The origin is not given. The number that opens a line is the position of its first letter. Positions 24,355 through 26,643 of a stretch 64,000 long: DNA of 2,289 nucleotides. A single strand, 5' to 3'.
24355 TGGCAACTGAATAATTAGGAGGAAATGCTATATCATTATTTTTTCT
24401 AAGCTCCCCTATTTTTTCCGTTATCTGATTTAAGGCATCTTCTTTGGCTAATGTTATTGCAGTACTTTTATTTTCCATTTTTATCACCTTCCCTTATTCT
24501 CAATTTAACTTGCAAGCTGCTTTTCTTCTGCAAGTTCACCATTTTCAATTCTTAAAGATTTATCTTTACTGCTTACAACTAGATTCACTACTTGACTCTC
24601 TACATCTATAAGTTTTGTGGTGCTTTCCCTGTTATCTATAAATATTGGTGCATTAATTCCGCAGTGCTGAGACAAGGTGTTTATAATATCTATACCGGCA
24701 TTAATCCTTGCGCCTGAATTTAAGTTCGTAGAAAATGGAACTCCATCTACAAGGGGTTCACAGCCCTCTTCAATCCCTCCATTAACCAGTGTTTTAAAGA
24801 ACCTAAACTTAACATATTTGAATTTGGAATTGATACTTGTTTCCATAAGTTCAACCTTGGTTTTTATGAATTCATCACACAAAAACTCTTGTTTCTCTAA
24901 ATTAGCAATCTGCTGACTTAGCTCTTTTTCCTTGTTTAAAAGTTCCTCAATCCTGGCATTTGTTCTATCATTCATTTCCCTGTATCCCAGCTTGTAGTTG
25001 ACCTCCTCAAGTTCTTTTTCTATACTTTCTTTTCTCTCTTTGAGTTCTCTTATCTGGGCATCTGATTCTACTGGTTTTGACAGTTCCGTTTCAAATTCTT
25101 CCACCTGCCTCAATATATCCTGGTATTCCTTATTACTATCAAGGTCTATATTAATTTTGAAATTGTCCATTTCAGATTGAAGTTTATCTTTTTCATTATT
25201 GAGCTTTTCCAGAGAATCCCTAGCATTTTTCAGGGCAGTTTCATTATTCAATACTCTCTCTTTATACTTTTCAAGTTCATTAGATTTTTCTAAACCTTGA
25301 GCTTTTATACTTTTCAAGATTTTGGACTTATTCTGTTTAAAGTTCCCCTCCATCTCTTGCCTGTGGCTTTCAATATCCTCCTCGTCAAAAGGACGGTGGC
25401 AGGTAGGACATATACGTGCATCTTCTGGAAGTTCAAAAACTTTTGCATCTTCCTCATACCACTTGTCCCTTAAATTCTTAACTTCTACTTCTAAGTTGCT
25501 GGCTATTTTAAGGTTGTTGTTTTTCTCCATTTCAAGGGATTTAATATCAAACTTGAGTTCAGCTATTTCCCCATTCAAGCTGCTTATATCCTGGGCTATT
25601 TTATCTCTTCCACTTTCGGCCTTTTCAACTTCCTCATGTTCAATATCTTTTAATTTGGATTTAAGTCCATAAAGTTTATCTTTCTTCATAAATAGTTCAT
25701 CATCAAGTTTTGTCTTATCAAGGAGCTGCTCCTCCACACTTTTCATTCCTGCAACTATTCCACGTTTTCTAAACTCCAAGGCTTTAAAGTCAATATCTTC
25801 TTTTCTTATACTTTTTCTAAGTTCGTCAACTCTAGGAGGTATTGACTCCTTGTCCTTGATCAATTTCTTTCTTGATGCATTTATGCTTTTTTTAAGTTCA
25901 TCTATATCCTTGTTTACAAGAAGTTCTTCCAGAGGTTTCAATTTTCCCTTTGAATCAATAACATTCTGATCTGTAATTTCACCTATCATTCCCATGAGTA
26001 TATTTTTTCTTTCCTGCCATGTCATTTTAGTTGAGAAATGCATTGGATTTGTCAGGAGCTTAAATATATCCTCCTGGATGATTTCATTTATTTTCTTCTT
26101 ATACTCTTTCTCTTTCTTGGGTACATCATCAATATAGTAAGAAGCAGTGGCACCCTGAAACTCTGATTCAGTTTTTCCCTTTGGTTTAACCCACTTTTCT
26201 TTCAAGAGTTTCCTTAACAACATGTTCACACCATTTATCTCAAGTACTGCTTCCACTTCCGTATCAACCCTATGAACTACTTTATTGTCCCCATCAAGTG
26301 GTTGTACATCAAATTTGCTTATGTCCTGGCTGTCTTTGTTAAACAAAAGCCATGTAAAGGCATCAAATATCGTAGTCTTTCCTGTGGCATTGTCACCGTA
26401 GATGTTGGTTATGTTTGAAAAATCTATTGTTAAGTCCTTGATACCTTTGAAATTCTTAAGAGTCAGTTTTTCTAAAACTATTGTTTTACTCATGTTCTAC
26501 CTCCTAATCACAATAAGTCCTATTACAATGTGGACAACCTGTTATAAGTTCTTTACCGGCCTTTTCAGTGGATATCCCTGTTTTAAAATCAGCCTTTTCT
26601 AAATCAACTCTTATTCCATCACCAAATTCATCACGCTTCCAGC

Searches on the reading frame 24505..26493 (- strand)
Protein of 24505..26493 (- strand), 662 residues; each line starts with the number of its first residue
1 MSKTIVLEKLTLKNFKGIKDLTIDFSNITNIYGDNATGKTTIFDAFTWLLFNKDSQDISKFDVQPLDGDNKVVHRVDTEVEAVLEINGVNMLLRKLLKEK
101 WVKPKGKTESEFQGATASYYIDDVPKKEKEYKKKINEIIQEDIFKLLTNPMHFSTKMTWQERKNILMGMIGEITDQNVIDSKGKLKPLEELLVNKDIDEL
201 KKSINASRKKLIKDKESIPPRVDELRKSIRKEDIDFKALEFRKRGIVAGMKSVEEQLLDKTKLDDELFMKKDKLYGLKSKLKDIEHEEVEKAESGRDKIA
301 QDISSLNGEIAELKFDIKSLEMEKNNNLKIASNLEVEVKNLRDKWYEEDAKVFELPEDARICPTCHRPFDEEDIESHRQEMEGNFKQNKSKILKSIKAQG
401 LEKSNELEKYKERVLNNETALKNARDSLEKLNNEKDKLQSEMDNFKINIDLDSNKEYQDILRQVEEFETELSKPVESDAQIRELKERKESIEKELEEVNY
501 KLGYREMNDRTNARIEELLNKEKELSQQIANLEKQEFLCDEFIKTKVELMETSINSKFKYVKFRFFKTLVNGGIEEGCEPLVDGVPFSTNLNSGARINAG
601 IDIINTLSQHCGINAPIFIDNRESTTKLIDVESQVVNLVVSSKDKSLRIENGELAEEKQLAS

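Call 43: search_protein_families(library=phrogs, proteins=[window:24505-26493:-], max_evalue=0.00001)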
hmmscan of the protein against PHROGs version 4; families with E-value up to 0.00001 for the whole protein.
window:24505-26493:- (662 aa): 7 families
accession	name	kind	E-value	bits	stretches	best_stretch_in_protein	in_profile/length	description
phrog_21084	-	other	1.1e-132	443.6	1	259-651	2-395/396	recombinase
phrog_10445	-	unknown function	5.5e-98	328.8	1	4-299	2-290/296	-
phrog_77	-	DNA, RNA and nucleotide metabolism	3.3e-84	285.1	1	1-651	292-939/967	SbcC-like subunit of palindrome specific endonuclease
phrog_20188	-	DNA, RNA and nucleotide metabolism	1.4e-71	242.2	1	377-650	2-277/279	endonuclease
phrog_1499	-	unknown function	1e-29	105.1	2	4-325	2-286/427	-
phrog_25363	-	unknown function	7.9e-22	78.3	1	1-72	1-74/77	-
phrog_4747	-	unknown function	2.5e-12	47.7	1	7-74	3-63/610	-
